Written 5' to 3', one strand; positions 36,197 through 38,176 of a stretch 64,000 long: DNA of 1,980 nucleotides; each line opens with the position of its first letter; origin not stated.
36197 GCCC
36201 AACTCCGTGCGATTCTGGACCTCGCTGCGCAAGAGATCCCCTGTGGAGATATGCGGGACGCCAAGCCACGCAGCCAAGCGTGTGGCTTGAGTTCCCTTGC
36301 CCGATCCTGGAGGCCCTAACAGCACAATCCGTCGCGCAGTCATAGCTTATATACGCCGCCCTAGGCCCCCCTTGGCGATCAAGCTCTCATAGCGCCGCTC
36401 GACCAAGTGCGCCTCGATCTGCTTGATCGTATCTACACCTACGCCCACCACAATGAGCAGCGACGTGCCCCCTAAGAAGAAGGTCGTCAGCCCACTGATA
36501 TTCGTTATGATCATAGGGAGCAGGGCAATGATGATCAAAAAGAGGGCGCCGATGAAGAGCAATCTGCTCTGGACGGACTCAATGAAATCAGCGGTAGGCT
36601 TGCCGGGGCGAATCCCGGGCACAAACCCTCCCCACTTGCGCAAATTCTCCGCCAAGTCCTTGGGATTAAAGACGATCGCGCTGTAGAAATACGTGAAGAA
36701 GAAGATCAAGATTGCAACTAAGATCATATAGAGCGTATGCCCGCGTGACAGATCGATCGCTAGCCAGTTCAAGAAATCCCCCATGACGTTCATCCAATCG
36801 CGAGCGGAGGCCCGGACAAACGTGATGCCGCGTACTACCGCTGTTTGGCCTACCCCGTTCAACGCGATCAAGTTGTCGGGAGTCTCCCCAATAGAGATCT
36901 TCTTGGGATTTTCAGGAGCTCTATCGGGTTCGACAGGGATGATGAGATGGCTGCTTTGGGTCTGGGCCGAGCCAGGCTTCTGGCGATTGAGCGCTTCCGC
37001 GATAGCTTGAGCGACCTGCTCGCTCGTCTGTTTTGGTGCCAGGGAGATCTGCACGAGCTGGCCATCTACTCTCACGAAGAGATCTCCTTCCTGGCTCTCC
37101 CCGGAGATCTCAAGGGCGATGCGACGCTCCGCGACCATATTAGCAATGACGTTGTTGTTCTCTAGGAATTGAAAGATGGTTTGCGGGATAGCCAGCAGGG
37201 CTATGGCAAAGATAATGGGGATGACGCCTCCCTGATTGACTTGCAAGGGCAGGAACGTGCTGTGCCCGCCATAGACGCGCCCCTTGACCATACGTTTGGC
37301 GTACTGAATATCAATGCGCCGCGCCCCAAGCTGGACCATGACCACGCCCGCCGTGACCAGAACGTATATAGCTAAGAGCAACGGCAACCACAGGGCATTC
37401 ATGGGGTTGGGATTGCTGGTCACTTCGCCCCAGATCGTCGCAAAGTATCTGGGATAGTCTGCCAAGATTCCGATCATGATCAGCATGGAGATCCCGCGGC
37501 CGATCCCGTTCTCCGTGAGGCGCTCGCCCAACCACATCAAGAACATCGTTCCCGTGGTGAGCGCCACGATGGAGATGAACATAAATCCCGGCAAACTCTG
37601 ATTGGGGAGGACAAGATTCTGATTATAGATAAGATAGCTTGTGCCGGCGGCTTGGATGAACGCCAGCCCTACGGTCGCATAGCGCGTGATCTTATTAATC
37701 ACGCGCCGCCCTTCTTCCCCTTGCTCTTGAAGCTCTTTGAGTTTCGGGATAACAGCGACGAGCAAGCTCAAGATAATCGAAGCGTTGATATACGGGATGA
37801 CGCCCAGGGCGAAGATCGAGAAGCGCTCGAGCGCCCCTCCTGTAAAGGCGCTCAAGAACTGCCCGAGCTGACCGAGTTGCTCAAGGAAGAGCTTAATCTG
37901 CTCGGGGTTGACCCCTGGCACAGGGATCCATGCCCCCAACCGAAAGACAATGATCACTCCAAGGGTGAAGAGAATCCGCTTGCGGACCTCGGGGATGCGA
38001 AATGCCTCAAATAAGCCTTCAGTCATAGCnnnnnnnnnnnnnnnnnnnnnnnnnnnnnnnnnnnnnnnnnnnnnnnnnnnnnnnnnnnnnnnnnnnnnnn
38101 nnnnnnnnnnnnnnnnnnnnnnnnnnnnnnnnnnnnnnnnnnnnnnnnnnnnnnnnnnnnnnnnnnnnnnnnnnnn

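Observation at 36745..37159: SecY carries a ~115-residue insertion in the TM7-TM8 periplasmic loop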

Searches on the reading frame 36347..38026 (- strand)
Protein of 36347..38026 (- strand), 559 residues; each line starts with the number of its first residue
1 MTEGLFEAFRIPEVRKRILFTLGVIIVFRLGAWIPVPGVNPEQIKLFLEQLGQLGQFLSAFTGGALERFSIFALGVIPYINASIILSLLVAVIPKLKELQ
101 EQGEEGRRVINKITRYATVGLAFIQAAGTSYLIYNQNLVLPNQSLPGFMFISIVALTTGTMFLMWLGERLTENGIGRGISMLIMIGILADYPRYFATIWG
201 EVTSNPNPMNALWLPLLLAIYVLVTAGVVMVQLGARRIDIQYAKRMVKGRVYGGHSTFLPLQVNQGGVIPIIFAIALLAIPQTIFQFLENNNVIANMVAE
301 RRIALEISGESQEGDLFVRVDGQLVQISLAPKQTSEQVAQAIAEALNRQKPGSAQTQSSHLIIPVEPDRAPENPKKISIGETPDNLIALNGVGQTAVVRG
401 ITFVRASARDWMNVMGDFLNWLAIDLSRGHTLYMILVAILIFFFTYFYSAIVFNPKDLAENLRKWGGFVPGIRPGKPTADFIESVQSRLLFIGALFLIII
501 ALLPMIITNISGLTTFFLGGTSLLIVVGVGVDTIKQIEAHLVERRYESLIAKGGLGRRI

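Call 3: search_protein_families(library=pfam, proteins=[window:36347-38026:-], max_evalue=1)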
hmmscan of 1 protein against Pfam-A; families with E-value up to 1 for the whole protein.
window:36347-38026:- (559 aa): 1 family
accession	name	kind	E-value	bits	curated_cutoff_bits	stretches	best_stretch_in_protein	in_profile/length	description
PF00344.25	SecY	-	3.9e-102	342.2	32.2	2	70-295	1-200/306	SecY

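Call 4: search_solved_structures(query=window:36347-38026:-, show_alignments=2)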
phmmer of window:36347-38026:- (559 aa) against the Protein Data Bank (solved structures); distinct sequences matched with E-value up to 0.001: 17.
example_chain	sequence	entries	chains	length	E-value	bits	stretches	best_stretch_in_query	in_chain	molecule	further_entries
3din_C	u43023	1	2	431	6.3e-110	371.7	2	5-297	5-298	Preprotein translocase subunit SecY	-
8y9y_Y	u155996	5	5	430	8.9e-100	338.2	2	8-293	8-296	Protein translocase subunit SecY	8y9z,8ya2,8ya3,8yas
8ya0_Y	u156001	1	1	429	1.1e-99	337.9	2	9-293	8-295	Protein translocase subunit SecY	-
5aww_Y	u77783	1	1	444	1.5e-99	337.4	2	2-295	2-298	Protein translocase subunit SecY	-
5eul_Y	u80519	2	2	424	2.2e-99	336.9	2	8-293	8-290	Protein translocase subunit SecY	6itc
2zjs_Y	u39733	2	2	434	3e-99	336.4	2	2-295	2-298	Preprotein translocase SecY subunit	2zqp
3dl8_G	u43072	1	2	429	4.3e-99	335.9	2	2-297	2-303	Preprotein translocase subunit secY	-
7xha_Y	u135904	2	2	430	4.6e-99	335.8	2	8-293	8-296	Protein translocase subunit SecY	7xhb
3j45_y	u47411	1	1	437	2.3e-97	330.2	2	11-287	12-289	Protein translocase subunit SecY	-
5abb_A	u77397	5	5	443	2.3e-97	330.2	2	11-287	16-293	PROTEIN TRANSLOCASE SUBUNIT SECY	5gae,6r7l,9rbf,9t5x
4v6m_BA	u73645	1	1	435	2.3e-97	330.2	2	12-287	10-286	Preprotein translocase secY subunit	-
5mg3_Y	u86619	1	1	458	2.8e-97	329.9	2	11-287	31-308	Protein translocase subunit SecY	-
3j46_y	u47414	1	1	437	2.9e-97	329.9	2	11-287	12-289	Protein translocase subunit SecY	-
5ch4_Y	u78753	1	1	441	2.4e-94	320.2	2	2-295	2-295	Protein translocase subunit SecY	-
5nco_g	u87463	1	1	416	2.6e-94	320.1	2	12-287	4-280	Protein translocase subunit SecY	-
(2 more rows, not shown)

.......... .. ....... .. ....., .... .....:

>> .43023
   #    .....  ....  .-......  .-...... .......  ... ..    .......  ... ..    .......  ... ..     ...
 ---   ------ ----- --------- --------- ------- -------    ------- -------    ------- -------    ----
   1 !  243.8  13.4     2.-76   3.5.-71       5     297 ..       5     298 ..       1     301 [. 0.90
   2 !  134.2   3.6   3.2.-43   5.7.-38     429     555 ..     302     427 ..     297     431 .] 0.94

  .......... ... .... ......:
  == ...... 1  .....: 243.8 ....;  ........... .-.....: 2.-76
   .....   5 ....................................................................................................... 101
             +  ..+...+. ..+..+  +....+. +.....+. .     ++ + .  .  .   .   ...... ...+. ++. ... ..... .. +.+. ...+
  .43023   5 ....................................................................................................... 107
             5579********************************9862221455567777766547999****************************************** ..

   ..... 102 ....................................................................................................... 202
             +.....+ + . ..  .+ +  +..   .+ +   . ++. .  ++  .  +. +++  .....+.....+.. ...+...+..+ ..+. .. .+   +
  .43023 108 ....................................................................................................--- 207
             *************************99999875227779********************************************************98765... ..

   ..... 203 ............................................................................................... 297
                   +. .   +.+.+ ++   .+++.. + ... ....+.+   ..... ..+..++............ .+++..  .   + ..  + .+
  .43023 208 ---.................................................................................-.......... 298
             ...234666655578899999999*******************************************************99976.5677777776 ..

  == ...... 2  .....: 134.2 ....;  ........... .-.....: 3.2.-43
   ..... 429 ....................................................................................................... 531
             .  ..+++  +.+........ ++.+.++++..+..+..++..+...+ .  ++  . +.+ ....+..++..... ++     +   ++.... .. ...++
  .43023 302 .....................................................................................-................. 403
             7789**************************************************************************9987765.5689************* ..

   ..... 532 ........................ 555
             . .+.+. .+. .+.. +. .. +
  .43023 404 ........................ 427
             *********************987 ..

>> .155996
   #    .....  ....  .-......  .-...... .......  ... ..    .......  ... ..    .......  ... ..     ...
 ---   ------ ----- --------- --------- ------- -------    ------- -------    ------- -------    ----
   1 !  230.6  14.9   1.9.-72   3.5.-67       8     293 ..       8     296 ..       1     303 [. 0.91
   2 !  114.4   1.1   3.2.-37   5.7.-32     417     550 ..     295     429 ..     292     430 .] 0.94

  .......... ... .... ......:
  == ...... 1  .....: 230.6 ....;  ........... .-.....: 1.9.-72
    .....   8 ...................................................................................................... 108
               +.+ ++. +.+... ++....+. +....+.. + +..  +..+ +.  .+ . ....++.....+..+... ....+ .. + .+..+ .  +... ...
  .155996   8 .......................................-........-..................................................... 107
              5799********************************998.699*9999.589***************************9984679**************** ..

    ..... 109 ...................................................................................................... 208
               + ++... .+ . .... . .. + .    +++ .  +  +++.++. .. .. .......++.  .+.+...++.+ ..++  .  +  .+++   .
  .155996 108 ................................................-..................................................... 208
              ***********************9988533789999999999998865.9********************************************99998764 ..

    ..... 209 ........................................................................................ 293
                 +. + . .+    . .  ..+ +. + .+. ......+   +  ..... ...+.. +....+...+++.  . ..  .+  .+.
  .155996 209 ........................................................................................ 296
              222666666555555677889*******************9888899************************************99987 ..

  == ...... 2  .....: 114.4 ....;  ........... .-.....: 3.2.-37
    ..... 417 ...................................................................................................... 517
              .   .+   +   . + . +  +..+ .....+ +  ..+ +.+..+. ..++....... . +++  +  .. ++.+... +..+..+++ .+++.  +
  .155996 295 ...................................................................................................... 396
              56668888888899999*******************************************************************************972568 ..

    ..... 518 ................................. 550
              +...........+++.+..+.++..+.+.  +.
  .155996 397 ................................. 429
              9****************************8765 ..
